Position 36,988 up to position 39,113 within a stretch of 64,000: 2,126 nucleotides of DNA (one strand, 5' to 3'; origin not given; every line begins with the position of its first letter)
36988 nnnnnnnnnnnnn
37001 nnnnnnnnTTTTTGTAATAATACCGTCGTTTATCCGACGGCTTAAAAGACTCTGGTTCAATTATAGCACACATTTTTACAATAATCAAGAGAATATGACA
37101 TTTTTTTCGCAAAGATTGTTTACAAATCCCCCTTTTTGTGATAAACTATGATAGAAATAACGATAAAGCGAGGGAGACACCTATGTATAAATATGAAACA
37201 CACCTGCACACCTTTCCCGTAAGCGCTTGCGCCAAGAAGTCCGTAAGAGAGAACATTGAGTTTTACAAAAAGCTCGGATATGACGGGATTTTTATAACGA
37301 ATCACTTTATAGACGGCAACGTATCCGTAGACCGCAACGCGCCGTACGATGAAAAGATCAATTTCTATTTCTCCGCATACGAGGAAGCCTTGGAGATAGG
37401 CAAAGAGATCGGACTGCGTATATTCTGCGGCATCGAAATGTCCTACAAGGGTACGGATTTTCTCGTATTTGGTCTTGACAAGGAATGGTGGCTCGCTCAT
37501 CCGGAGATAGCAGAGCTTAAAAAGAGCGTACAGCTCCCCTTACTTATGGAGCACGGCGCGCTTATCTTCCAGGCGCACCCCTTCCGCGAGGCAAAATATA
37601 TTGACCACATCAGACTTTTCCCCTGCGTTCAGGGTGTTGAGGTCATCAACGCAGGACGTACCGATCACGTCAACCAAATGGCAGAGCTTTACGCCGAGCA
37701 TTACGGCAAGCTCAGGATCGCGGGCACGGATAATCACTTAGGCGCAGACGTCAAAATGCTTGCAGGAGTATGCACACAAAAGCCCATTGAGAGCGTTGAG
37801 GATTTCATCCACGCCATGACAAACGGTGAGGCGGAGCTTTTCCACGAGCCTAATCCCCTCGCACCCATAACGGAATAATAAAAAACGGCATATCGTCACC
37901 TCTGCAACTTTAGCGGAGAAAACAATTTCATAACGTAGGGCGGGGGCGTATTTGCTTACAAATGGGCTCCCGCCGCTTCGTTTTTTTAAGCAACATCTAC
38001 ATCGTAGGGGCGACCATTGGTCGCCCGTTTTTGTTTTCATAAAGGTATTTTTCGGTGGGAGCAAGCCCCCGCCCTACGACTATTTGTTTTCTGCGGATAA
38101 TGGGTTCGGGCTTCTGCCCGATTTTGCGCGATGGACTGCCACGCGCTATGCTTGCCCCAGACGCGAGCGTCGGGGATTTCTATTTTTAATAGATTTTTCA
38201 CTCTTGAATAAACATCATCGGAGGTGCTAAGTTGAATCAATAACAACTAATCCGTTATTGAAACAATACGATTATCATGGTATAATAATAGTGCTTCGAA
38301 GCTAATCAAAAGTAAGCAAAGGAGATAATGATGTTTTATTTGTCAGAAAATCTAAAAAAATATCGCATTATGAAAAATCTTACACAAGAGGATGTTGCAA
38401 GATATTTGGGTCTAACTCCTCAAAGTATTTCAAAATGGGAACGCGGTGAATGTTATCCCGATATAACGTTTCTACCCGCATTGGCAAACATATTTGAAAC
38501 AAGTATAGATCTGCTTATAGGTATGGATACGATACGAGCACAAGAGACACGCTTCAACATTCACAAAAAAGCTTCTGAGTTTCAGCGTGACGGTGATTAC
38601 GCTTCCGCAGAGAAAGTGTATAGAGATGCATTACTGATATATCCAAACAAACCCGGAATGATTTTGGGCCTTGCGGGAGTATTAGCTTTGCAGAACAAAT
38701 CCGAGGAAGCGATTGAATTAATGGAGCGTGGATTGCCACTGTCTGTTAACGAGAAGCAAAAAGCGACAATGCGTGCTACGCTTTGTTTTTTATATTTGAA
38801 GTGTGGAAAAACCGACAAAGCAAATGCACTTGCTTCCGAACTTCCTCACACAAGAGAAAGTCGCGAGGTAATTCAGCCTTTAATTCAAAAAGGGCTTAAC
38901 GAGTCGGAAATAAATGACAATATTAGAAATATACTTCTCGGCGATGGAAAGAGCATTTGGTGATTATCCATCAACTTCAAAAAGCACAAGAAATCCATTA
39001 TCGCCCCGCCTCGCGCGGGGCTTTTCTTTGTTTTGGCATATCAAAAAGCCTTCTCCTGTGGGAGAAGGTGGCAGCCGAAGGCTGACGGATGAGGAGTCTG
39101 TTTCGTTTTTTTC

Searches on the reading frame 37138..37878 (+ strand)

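Call 74: search_protein_families(library=pfam, proteins=[window:37138-37878:+], max_evalue=0.001)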
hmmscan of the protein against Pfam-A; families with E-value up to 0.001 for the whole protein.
window:37138-37878:+ (246 aa): 2 families
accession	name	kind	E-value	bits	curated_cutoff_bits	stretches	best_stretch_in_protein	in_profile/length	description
PF13263.12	PHP_C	-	0.00035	20.5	21.3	1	178-231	3-55/56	PHP-associated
PF02811.25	PHP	-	0.00054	20.8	26.4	1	21-107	2-70/164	PHP domain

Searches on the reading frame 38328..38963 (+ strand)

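Call 74: search_protein_families(library=pfam, proteins=[window:38328-38963:+], max_evalue=0.001)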
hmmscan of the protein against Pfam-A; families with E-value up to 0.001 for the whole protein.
window:38328-38963:+ (211 aa): 10 families
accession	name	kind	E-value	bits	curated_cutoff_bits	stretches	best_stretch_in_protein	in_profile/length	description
PF01381.28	HTH_3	-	1.8e-14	54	23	1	9-63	1-55/55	Helix-turn-helix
PF14559.12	TPR_19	-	1.4e-10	41.8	25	1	88-137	4-53/68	Tetratricopeptide repeat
PF12844.13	HTH_19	-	1.7e-10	41.1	30.2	1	7-64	2-59/64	Helix-turn-helix domain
PF13560.12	HTH_31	-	2.8e-08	34.4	27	1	7-62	4-60/64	Helix-turn-helix domain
PF13428.12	TPR_14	-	2.9e-05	24.8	23.5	0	82-116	8-42/44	Tetratricopeptide repeat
PF13443.12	HTH_26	-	4e-05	24.2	22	1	8-61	1-55/63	Cro/C1-type HTH DNA-binding domain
PF07719.23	TPR_2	-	5.9e-05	23.3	27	0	85-107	11-33/34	Tetratricopeptide repeat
PF13176.12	TPR_7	-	8.7e-05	22.8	27.9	0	85-108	9-32/36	Tetratricopeptide repeat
PF13432.12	TPR_16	-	0.00011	23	32.7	1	80-136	2-58/65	Tetratricopeptide repeat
PF13424.12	TPR_12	-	0.00014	22.4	30.1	1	85-138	13-74/77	Tetratricopeptide repeat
